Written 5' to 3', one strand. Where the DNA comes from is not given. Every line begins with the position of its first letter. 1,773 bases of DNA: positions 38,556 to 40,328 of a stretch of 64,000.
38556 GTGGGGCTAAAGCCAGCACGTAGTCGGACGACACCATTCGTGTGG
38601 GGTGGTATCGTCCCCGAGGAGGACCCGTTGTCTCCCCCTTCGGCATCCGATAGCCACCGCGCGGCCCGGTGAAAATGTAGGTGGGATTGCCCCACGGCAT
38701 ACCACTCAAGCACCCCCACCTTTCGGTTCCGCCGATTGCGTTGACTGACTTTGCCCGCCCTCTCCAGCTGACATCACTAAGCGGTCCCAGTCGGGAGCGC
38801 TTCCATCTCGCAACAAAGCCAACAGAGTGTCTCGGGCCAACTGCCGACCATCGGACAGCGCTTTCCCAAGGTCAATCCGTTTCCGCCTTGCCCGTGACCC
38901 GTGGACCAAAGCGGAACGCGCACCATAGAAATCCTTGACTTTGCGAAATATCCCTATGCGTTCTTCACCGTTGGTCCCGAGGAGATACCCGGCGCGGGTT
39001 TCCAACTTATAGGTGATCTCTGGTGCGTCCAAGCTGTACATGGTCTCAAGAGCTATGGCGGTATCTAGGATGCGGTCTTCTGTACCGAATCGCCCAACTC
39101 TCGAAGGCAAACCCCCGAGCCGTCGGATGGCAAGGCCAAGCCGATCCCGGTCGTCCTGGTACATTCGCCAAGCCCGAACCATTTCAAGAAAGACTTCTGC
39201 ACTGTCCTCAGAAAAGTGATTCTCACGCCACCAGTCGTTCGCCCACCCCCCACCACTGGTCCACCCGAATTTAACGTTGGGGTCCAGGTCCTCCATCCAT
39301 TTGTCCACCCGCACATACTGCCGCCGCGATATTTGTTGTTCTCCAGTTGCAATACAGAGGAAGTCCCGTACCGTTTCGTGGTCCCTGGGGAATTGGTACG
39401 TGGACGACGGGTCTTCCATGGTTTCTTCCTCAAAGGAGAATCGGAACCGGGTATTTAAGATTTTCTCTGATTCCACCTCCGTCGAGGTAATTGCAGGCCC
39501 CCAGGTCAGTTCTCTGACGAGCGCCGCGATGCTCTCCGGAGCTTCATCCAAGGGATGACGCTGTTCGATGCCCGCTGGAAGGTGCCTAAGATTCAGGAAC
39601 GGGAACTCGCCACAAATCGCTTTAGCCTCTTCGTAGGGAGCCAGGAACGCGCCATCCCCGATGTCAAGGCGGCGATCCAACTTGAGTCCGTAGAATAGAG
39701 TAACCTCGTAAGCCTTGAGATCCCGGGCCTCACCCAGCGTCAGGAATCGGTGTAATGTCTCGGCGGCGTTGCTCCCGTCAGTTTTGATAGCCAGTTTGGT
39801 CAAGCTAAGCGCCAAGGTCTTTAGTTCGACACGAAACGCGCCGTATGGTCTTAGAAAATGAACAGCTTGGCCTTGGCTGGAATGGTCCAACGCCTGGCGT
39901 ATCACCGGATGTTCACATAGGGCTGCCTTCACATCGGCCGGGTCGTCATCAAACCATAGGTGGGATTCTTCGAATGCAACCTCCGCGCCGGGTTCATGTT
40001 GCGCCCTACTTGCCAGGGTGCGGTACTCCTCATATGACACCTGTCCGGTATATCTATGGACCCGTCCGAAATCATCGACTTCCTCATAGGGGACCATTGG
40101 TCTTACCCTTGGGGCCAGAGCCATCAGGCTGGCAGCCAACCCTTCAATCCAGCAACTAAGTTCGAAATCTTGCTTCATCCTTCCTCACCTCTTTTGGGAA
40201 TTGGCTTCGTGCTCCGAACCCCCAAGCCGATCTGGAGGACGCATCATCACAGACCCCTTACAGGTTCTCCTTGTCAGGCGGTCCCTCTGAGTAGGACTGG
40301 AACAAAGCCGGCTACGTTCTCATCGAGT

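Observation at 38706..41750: Two adjacent uncharacterised proteins carrying three HEPN-type Rx4H motifs: candidate novel RNase-based defence or abortive-infection module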

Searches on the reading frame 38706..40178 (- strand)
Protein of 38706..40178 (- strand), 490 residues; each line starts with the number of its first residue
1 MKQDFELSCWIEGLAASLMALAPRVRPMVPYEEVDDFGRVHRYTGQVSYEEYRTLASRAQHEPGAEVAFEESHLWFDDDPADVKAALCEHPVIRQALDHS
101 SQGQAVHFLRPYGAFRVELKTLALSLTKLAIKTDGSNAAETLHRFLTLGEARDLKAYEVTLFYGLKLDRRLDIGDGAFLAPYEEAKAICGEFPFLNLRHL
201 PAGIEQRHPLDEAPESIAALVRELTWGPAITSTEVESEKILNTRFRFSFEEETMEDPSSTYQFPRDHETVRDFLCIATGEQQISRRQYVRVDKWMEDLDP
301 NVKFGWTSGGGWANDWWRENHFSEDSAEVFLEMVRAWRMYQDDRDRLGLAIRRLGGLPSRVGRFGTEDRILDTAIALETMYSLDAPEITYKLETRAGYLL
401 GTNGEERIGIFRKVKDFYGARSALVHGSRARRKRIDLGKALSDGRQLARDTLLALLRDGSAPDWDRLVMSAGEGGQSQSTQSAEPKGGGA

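Call 3: search_protein_families(library=pfam, proteins=[window:38706-40178:-], max_evalue=1)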
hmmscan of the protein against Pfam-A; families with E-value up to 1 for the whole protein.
window:38706-40178:- (490 aa): 0 families

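Call 4: search_protein_families(library=padloc, proteins=[window:38706-40178:-], max_evalue=1)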
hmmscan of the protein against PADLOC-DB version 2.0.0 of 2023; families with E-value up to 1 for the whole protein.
window:38706-40178:- (490 aa): 0 families

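Call 5: search_protein_families(library=ncbifam, proteins=[window:38706-40178:-], max_evalue=1)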
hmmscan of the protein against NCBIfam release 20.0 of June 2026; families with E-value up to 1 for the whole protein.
window:38706-40178:- (490 aa): 0 families

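Call 6: find_homologous_proteins(query=window:38706-40178:-, max_evalue=0.001)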
Query window:38706-40178:- (490 aa): 51 proteins with E <= 0.001 among 8000 candidates.
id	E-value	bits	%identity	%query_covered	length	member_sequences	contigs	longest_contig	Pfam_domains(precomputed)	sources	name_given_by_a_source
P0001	0.0e+0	1122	100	100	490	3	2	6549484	-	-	-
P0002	4.0e-287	971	88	98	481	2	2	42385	-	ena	-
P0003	7.3e-280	947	84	100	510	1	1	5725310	-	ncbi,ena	-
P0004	9.2e-238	808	72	100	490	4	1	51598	-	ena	-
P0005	4.9e-237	805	72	100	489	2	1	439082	-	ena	-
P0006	1.3e-235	801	72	99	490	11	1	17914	-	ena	-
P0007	8.4e-235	798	71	100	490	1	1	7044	-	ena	-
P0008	3.1e-231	786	70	99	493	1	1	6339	-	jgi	-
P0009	9.9e-231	785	72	99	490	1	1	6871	-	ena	-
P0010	2.1e-230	784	71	98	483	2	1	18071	-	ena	-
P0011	1.0e-223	761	70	97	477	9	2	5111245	-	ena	-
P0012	8.2e-220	749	69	97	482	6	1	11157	-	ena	-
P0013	6.2e-217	739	75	88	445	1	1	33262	-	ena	-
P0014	4.1e-216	736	69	97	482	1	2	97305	-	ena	-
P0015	2.5e-194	665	75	80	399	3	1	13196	-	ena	-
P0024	6.4e-143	495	53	98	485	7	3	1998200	-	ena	-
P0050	5.5e-60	221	34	95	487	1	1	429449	-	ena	-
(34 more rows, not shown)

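Call 10: find_encoding_contigs(protein=P0003, flank=8000, max_places=3)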
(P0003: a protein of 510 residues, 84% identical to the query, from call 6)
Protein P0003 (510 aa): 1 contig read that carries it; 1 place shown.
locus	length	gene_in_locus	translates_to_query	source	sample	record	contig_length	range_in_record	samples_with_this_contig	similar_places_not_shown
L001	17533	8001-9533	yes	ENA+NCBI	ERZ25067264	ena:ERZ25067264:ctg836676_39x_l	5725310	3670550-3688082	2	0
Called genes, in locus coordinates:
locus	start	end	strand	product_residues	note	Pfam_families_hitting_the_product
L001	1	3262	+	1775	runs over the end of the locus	PF25794:SACS (weak)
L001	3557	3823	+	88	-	-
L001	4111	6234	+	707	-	PF13289:SIR2_2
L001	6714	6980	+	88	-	-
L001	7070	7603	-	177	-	-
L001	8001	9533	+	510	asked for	-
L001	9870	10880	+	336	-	-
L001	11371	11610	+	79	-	PF13546:DDE_5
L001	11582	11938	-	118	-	PF01609:DDE_Tnp_1, PF13586:DDE_Tnp_1_2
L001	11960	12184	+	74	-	-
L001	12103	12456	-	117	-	PF13340:DUF4096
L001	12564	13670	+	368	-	PF13546:DDE_5, PF01609:DDE_Tnp_1 (weak)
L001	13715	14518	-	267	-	PF13340:DUF4096, PF01609:DDE_Tnp_1, PF13586:DDE_Tnp_1_2 (weak)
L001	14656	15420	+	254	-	PF14022:DUF4238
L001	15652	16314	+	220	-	-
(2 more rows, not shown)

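Call 12: find_encoding_contigs(protein=P0024, flank=8000, max_places=3)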
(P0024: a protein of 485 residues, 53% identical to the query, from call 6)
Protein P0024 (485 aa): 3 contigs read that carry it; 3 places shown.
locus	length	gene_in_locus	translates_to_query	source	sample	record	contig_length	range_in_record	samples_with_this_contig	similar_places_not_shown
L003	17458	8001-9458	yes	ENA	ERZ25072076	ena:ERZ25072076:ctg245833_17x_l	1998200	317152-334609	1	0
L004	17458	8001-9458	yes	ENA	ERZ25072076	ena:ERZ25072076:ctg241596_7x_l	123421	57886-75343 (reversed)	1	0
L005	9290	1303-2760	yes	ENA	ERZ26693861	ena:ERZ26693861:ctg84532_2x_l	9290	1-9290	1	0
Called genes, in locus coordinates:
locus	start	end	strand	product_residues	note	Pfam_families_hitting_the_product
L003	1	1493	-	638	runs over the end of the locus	-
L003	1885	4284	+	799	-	PF01590:GAF, PF13185:GAF_2, PF00989:PAS (faint), PF00512:HisKA, PF02518:HATPase_c, PF00072:Response_reg, PF00486:Trans_reg_C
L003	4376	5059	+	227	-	-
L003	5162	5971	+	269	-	-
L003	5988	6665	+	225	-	PF13365:Trypsin_2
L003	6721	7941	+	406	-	PF08867:FRG, PF13432:TPR_16, PF00515:TPR_1, PF13424:TPR_12, PF13414:TPR_11, PF00515:TPR_1, PF07719:TPR_2, PF13414:TPR_11, +10 more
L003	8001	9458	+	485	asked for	-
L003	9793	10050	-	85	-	-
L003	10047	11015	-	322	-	PF09994:T6SS_Tle1-like_cat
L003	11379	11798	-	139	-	-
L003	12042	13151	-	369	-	PF01734:Patatin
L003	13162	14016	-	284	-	PF00753:Lactamase_B (weak)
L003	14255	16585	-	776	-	PF14457:Prok-E2_A, PF00899:ThiF, PF14464:Prok-JAB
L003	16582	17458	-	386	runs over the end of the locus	-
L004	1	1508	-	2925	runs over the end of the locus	PF01108:Tissue_fac (faint), PF16656:Pur_ac_phosph_N (faint), PF21605:CRLF2-like_D2 (faint), PF25833:Fn3_SaeA_3rd (faint), PF00041:fn3 (weak), PF00041:fn3 (weak), PF00041:fn3, PF03160:Calx-beta, +2 more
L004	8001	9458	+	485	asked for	-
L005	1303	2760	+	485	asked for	-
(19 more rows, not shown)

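Call 14: find_encoding_contigs(protein=P0011, flank=8000, max_places=3)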
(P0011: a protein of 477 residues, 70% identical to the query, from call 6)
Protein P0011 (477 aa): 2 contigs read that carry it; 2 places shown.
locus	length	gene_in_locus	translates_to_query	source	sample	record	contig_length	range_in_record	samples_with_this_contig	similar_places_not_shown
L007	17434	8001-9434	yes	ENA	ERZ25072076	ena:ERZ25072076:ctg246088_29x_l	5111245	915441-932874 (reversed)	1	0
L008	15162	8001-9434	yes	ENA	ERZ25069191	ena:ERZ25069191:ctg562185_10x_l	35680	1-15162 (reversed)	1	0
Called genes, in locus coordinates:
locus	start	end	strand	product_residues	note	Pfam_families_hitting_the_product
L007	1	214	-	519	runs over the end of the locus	PF00732:GMC_oxred_N, PF01266:DAO (faint), PF05199:GMC_oxred_C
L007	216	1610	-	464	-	PF00884:Sulfatase, PF01663:Phosphodiest (weak), PF16347:SGSH_C (weak)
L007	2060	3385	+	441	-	PF13701:DDE_Tnp_1_4, PF01609:DDE_Tnp_1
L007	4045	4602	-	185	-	PF00080:Sod_Cu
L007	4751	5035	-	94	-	-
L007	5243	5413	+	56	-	-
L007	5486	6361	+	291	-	PF07730:HisKA_3 (weak)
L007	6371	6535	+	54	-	-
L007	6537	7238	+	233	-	PF00072:Response_reg, PF00196:GerE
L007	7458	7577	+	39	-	-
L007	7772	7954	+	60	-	-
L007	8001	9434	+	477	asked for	-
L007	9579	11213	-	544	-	PF00239:Resolvase, PF07508:Recombinase, PF13408:Zn_ribbon_recom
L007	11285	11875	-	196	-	-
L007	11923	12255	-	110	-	PF13744:HTH_37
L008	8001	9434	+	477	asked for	-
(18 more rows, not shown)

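Call 19: find_related_loci(query=A1, collection=genome_contigs, flank=10000)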
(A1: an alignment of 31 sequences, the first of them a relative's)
Query A1 (490 aa) in genome_contigs; peptide patterns used: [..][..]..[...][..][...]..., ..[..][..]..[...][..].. (x = any residue, [..] = any of these).
43 stretches matched a pattern; 36 encode a relative of the query (tblastn E <= 1e-3); 36 distinct loci.
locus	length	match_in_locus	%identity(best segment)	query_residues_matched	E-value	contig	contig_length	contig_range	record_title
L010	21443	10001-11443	54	3-480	3e-147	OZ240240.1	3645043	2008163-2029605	MAG: Dehalococcoidia bacterium isolate 9fa25b9b-25de-44f7-936b-2c4815794ad0 genome assembly, chromosome: 1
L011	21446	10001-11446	53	3-481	4e-142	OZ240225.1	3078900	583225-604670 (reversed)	MAG: Dehalococcoidia bacterium isolate 61ae0fec-d7fd-44af-9ffe-6c9d366cf1b9 genome assembly, chromosome: 1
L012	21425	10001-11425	48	1-474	3e-133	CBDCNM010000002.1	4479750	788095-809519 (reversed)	MAG: Candidatus Latescibacterota bacterium isolate f150df7c-f474-47d5-8e53-e740a55afba2 genome assembly, contig: contig_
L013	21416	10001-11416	45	5-476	4e-113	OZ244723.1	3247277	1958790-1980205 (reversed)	MAG: Dehalococcoidia bacterium isolate 760011ba-b86d-4164-aa55-395d04384f54 genome assembly, chromosome: 1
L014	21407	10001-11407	40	5-467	2e-91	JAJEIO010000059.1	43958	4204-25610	MAG: Candidatus Latescibacterota bacterium isolate p16x65bins.25 k141_892421, whole genome shotgun sequence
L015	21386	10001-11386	39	5-466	1e-90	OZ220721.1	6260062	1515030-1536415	MAG: Candidatus Latescibacterota bacterium isolate 1fb1e748-2903-4aab-acc2-5860c344c101 genome assembly, chromosome: 1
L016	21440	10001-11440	39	5-481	5e-90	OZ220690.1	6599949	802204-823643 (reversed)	MAG: Candidatus Latescibacterota bacterium isolate 4544edd8-ea3d-4877-aa30-594cc490bc13 genome assembly, chromosome: 1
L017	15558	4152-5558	40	5-467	7e-89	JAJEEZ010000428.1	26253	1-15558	MAG: Candidatus Latescibacterota bacterium isolate p16x34bins.62 k141_391872, whole genome shotgun sequence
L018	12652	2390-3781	40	5-466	2e-88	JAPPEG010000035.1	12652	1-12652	MAG: Gemmatimonadota bacterium isolate IRC4_bin_45 NODE_2698_length_12652_cov_18.2662, whole genome shotgun sequence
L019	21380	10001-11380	40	5-466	8e-88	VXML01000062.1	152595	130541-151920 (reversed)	MAG: Gemmatimonadetes bacterium isolate SB0661_bin_36 NODE_123_length_152595_cov_71.767104, whole genome shotgun sequenc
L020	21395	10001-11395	40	5-468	9e-84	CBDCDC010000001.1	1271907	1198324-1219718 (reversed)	MAG: Candidatus Latescibacterota bacterium isolate a5674b02-4162-4bfe-8498-4cf7be1abab7 genome assembly, contig: contig_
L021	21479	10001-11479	39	1-485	3e-88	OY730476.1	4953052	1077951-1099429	MAG: Candidatus Latescibacteria bacterium isolate 667a1def-a863-4bf2-9b98-94036fb31650 genome assembly, chromosome: 1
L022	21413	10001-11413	38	5-470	7e-82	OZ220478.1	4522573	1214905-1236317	MAG: Candidatus Latescibacterota bacterium isolate 1cf545fa-d59a-4aa3-98d5-019dd537838a genome assembly, chromosome: 1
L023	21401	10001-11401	39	5-467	8e-89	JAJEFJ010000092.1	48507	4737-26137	MAG: Candidatus Latescibacterota bacterium isolate p16x43bins.30 k141_432650, whole genome shotgun sequence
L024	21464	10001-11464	40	1-483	7e-78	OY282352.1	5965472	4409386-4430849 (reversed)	MAG: uncultured Latescibacteria bacterium genome assembly, chromosome: 1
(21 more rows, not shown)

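Call 24: search_solved_structures(query=A1, max_evalue=10, show_alignments=2)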
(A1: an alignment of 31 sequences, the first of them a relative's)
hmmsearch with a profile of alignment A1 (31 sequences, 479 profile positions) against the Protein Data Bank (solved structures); distinct sequences matched with E-value up to 10: 3.
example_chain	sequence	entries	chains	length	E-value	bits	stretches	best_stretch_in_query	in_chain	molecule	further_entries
4y28_G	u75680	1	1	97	0.28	13.1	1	184-229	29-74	photosystem I reaction center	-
3qcp_A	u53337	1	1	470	0.33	12.9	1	66-108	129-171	QSOX from Trypanosoma brucei (TbQSOX)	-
3qd9_A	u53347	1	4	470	0.33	12.8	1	66-108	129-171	QSOX from Trypanosoma brucei (TbQSOX)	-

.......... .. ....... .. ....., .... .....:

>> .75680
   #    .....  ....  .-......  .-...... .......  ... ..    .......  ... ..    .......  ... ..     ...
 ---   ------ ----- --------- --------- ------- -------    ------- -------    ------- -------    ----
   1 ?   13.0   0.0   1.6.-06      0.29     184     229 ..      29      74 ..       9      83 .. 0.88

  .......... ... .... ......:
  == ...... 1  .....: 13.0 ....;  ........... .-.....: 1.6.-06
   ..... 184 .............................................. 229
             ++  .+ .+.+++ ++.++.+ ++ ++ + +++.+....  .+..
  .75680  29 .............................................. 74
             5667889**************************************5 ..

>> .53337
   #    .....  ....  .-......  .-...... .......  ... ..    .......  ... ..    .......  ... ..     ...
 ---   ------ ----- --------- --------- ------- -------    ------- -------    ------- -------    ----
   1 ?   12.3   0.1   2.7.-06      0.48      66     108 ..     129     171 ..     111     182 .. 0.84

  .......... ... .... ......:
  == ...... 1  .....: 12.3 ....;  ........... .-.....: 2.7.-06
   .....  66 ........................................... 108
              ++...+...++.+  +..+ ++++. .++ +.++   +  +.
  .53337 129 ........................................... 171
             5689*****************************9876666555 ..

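Call 28: predict_structure(alignment_id=A1)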
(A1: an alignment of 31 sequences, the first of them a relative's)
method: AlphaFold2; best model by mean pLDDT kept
length: 490 residues; sequences in the alignment: 31
mean_pLDDT: 83.0   pTM: 0.79
mean pLDDT of the five models: 83.0, 82.6, 81.6, 80.1, 78.5
residues with pLDDT >= 90: 244; 70-90: 163; 50-70: 47; < 50: 36
segments of 3 or more residues with pLDDT < 50: 252-262, 312-315, 472-490
pLDDT, mean of each block of 10 residues (from residue 1): 78 97 93 80 87 94 87 88 95 86 80 87 94 96 96 93 90 93 92 66 66 84 92 79 81 44 68 92 84 84 69 58 92 91 90 92 90 95 79 90 92 93 79 77 95 93 75 36 32
secondary structure, 60 per line:
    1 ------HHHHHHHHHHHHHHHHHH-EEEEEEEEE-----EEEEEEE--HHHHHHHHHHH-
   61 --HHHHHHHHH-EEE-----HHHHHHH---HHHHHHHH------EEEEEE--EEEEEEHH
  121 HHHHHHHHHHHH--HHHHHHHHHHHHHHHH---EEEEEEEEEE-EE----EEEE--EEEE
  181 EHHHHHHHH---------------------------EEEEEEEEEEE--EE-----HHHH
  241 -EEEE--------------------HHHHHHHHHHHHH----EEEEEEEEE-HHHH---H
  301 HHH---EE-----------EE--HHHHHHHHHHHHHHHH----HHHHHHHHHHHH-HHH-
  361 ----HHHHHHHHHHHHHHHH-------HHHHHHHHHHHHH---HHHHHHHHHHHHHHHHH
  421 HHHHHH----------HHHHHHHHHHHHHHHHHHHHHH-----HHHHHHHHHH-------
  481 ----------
elements in order: H7-24 E26-34 E40-46 H49-59 H63-71 E73-75 H81-87 H91-98 E105-110 E113-118 H119-132 H135-150 E154-163 E171-174 E177-181 H182-189 E217-227 H237-240 E242-245 H266-278 E283-291 H293-296 H300-303 H324-339 H344-355 H365-380 H388-400 H404-426 H437-458 H464-473

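Call 32: fold_search(model_id=the predicted structure, library=pdb)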
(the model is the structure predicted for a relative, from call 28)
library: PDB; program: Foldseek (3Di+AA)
matches with E <= 10: 139; with E <= 0.001: 0
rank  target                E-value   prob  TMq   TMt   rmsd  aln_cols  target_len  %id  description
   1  5l0i                  8.0e-01  0.38  0.12  0.26   9.3       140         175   11  Human metavinculin MVt R975W cardiomyopathy-associated mutant (residues 959-1134) (released 2016-08-31)
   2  3h2u_A                8.3e-01  0.47  0.13  0.28  10.1       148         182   10  Human raver1 RRM1, RRM2, and RRM3 domains in complex with human vinculin tail domain Vt (released 2009-07-28)
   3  9qwo_A                9.5e-01  0.33  0.13  0.28  10.2       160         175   10  Vinculin tail bound to paxillin LD2 (released 2025-04-23)
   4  1qkr_B                1.0e+00  0.38  0.12  0.27  10.3       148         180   11  Crystal structure of the vinculin tail and a pathway for activation (released 2000-08-04)
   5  3h2u_C                1.1e+00  0.35  0.13  0.28   9.3       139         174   10  Human raver1 RRM1, RRM2, and RRM3 domains in complex with human vinculin tail domain Vt (released 2009-07-28)
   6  5l0h                  1.2e+00  0.38  0.13  0.29  12.0       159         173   11  Human metavinculin MVt cardiomyopathy-associated mutant R975W (residues 959-1134) in complex with PIP2 (released 2016-08-31)
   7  7d5i_B                1.3e+00  0.28  0.16  0.21  10.2       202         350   12  Structure of Mycobacterium smegmatis bd complex in the apo-form. (released 2021-06-23)
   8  5l0d_D                1.3e+00  0.35  0.13  0.30   9.9       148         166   11  Human Metavinculin(residues 959-1130) in complex with PIP2 (released 2016-08-31)
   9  5l0c_B                1.5e+00  0.25  0.12  0.27  15.2       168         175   11  Human metavinculin (residues 959-1134) in complex with PIP2 (released 2016-08-31)
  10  9qwo_D                1.5e+00  0.20  0.12  0.27  10.8       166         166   11  Vinculin tail bound to paxillin LD2 (released 2025-04-23)
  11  5l0d_C                1.6e+00  0.28  0.13  0.29  10.3       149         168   10  Human Metavinculin(residues 959-1130) in complex with PIP2 (released 2016-08-31)
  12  3h2v_D                1.6e+00  0.23  0.12  0.27  15.2       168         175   11  Human raver1 RRM1 domain in complex with human vinculin tail domain Vt (released 2009-07-28)
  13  1rke_B                1.7e+00  0.18  0.12  0.26  14.2       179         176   10  Human vinculin head (1-258) in complex with human vinculin tail (879-1066) (released 2004-01-13)
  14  2hsb                  1.7e+00  0.38  0.14  0.43  10.4       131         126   14  Crystal structure of a hepn domain containing protein (af_0298) from archaeoglobus fulgidus at 1.95 A resolution (released 2006-08-15)
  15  4pr9_B                1.7e+00  0.16  0.12  0.23  17.4       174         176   10  Human Vinculin (residues 891-1066) in complex with PIP (released 2014-12-10)
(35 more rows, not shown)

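Call 38: search_protein_families(library=pfam, alignment_id=A1, max_evalue=5)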
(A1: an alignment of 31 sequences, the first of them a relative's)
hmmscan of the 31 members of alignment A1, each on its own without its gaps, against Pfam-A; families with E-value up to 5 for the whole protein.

A. member 1, P0001 (490 aa): 0 families

B. families by the number of members that match (of 31 scanned): 5 families
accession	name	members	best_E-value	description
PF09649.15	CHZ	1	0.018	Histone chaperone domain CHZ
PF16380.10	BT_4170-like_C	1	0.13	Rhamnogalacturonan lyase BT_4170-like, C-terminal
PF14249.11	Tocopherol_cycl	1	0.13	Tocopherol cyclase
PF19274.4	PI4K_N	1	0.21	PI4-kinase N-terminal region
PF20319.3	DUF6614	1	0.24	Family of unknown function (DUF6614)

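Call 54: find_encoding_contigs(protein=P0002, flank=6000, max_places=2)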
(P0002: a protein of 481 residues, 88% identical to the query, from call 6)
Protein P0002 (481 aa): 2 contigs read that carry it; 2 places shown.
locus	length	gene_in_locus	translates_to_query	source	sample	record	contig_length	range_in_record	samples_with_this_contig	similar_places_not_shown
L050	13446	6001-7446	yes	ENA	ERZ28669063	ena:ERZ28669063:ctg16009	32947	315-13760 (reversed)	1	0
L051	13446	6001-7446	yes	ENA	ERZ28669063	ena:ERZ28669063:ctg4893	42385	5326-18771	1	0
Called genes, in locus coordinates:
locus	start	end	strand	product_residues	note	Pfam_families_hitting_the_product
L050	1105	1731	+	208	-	-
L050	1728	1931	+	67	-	-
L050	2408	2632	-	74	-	-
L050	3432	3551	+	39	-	-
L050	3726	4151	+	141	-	-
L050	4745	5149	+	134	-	-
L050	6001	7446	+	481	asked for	-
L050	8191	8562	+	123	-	-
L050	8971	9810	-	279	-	PF12686:DUF3800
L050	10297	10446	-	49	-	-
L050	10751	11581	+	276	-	PF05721:PhyH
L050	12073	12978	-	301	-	PF12686:DUF3800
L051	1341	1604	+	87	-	-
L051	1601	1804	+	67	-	-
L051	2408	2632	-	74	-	-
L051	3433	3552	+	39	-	-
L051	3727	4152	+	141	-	-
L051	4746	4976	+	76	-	-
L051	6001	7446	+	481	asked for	-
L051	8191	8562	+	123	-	-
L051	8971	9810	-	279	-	PF12686:DUF3800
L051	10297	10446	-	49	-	-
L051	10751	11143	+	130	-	-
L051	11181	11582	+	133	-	-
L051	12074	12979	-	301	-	PF12686:DUF3800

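Call 70: search_dna_similar(query=window:38706-40178:-, collection=plasmids, mode=protein, max_evalue=0.001, max_rows=15)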
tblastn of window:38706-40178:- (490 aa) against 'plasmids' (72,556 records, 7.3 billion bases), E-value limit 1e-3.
Records with a match: 5; places in all: 5; records where one place covers at least 80% of the query: 0.
Best place of each record, by identity: <60% 5.
By first word of the organism name: Aminobacter 1; Agrobacterium 1; Brevibacillus 1; Sagittula 1; Pseudoalteromonas 1.
By predicted mobility (MOB-suite, as given by PLSDB): non-mobilizable 4; conjugative 1.
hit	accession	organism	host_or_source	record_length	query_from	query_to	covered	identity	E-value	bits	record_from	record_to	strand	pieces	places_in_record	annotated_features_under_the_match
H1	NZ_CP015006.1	Aminobacter aminovorans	cell culture,soil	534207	368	478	23%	39.7%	4e-6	57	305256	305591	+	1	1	HEPN domain-containing protein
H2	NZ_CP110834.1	Agrobacterium sp. 13-2099-1-2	quaking aspen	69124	359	469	23%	35.3%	9e-6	56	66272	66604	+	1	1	HEPN domain-containing protein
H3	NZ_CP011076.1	Brevibacillus laterosporus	Oryza sativa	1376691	367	446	16%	41.5%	1e-5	56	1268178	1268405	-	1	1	none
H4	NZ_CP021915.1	Sagittula sp. P11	cell culture,sulfidic waters (60 m) ...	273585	360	434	15%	37.3%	8e-6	56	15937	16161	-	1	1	HEPN domain-containing protein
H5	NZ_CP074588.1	Pseudoalteromonas piscicida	mixed culture,water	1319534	376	434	12%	32.2%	6e-4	50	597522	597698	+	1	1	none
